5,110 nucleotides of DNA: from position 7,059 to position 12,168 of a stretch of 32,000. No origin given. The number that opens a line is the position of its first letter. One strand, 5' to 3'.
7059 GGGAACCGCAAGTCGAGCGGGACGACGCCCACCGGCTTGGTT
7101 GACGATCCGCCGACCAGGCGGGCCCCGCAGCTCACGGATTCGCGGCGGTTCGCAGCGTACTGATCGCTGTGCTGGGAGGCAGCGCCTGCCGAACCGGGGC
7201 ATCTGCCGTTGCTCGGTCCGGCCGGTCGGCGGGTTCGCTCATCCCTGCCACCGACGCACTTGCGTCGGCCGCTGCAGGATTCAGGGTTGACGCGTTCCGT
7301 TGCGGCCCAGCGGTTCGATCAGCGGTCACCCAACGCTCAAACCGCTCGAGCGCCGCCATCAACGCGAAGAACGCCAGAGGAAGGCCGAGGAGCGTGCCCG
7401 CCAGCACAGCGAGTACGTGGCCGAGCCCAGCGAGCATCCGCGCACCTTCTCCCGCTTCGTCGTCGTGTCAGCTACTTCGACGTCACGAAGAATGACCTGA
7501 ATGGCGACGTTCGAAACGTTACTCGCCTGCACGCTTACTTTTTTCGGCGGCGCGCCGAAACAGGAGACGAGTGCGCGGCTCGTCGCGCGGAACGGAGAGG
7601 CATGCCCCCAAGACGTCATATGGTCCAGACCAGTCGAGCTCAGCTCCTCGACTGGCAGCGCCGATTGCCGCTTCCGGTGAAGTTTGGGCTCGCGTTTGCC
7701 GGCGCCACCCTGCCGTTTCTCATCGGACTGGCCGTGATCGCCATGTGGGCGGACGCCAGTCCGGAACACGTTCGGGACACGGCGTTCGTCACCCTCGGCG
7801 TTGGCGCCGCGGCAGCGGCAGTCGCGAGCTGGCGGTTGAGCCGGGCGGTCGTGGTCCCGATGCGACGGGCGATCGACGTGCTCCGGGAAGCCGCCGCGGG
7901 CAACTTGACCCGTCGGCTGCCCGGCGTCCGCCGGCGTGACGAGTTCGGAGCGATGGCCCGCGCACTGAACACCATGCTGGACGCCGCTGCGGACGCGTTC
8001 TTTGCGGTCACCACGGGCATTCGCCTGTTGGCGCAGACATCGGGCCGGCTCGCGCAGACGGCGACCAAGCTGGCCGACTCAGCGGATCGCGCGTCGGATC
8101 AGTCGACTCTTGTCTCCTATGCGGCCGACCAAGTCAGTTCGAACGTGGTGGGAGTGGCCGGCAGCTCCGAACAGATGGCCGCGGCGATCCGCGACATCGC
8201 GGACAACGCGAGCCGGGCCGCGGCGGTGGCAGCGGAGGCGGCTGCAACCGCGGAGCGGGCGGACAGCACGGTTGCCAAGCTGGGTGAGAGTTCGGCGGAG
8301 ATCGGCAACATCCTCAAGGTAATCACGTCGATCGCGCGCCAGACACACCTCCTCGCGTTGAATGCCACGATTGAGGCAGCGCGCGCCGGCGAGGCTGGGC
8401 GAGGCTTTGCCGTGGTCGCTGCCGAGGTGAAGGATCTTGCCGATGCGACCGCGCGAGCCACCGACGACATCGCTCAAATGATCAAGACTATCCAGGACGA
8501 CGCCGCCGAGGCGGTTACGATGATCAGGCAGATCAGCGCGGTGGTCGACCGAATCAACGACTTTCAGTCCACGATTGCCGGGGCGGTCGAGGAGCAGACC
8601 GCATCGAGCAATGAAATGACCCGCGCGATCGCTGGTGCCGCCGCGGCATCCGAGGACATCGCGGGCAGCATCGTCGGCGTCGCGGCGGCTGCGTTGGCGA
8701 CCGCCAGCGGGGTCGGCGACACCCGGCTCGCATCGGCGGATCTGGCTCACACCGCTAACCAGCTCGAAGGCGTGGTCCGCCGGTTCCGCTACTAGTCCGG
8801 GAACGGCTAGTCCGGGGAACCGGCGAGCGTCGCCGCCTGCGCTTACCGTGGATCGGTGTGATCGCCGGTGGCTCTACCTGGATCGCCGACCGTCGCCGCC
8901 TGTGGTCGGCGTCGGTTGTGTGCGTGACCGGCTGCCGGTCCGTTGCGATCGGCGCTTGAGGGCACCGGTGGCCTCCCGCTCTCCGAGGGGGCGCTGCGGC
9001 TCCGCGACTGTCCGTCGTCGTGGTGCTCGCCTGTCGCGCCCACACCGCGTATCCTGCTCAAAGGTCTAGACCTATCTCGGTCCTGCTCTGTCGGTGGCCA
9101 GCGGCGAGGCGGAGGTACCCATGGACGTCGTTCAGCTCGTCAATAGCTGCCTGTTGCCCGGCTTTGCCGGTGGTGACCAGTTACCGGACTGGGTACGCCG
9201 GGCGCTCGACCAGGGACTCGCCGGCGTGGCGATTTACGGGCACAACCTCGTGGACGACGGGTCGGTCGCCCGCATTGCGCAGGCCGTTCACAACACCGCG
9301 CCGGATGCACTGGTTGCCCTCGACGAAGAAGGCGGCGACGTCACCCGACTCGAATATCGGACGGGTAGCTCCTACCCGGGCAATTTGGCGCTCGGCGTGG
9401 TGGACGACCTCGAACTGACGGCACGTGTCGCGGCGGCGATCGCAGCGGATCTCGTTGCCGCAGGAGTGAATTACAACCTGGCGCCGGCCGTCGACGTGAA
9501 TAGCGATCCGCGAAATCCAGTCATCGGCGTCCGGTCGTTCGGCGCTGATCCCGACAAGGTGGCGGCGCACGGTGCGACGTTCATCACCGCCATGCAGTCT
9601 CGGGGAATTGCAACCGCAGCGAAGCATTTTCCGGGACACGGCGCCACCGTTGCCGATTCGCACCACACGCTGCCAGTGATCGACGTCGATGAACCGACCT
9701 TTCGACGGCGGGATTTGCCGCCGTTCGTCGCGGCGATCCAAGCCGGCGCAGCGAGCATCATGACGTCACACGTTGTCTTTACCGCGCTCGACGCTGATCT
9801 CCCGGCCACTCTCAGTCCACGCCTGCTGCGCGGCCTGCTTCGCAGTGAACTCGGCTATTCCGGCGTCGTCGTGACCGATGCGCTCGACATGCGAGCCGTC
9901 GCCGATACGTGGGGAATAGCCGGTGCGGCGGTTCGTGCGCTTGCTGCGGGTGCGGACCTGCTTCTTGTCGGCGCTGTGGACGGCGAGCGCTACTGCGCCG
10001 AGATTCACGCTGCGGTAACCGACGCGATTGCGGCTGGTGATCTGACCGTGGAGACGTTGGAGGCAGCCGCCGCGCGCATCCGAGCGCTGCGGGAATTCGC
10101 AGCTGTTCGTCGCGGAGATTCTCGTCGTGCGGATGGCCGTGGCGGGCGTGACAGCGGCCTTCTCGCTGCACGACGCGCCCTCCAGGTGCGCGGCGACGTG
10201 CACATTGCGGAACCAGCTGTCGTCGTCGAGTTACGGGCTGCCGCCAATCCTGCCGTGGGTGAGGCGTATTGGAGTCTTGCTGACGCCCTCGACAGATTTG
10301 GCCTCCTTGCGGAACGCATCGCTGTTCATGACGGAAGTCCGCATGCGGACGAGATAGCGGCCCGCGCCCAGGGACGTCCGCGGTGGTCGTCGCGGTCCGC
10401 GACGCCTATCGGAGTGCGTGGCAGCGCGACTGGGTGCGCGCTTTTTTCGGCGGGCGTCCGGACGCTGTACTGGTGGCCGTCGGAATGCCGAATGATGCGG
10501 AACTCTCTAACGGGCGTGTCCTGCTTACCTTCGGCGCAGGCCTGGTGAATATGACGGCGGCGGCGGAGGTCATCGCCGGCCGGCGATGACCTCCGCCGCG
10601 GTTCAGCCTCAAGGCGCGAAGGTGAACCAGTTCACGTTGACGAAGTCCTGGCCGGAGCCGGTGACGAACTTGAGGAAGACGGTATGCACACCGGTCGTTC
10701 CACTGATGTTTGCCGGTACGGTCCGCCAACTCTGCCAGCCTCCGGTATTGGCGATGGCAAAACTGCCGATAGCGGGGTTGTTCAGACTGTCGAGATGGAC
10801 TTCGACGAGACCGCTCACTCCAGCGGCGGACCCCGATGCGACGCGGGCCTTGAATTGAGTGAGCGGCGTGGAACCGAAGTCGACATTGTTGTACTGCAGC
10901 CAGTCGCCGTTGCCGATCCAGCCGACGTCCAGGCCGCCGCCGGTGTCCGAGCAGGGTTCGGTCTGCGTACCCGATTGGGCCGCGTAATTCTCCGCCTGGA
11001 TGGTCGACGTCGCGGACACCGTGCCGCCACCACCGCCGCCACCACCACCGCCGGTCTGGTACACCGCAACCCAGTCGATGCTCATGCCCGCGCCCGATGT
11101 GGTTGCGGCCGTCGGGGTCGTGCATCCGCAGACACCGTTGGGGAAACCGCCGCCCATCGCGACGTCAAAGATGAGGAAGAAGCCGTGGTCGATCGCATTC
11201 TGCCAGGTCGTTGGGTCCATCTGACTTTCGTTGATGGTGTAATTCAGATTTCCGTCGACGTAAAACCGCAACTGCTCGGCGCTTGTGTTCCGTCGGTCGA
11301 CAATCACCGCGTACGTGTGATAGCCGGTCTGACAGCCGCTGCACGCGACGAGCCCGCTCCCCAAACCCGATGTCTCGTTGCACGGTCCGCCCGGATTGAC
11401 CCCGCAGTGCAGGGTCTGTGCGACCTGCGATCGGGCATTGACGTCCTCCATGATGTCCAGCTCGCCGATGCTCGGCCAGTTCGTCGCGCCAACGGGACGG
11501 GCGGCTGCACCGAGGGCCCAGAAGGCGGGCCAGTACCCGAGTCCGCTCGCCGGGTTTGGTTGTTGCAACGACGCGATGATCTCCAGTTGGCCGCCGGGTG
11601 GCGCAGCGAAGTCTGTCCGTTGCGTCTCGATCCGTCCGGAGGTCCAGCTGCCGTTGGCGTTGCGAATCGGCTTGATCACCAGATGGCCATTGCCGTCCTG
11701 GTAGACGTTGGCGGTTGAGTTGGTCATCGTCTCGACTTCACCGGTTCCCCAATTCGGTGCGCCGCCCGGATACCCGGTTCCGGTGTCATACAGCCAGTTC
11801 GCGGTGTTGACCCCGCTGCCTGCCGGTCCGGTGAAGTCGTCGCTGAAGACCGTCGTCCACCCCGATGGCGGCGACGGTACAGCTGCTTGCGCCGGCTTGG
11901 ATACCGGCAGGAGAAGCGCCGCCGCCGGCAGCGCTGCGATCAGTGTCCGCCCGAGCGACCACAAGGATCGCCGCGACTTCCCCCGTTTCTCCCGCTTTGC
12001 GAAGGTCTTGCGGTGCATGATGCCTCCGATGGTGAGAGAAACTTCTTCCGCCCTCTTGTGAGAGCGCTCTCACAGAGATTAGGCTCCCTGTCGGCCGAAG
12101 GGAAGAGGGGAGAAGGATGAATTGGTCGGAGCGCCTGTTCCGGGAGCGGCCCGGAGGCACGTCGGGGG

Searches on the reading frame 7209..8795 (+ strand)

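Call 65: search_protein_families(library=pfam, proteins=[window:7209-8795:+], max_evalue=0.00001)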
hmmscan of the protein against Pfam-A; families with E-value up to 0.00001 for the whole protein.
window:7209-8795:+ (528 aa): 2 families
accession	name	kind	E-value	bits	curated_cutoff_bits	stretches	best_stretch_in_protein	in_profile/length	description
PF00015.26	MCPsignal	-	1.6e-30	106.7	34.6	1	332-494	2-164/172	Methyl-accepting chemotaxis protein (MCP) signalling domain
PF00672.30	HAMP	-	2.6e-11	44.1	25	1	210-259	2-50/53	HAMP domain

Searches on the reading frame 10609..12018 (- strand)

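Call 65: search_protein_families(library=pfam, proteins=[window:10609-12018:-], max_evalue=0.00001)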
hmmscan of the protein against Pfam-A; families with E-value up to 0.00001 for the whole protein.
window:10609-12018:- (469 aa): 2 families
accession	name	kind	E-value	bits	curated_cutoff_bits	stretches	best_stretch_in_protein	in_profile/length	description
PF03422.21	CBM_6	-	2e-40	138.4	28.9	1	341-467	1-123/125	Carbohydrate binding module (family 6)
PF18099.7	CBM_35_2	-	1.2e-10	41.9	23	1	354-466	8-111/112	Carbohydrate binding module (family 35)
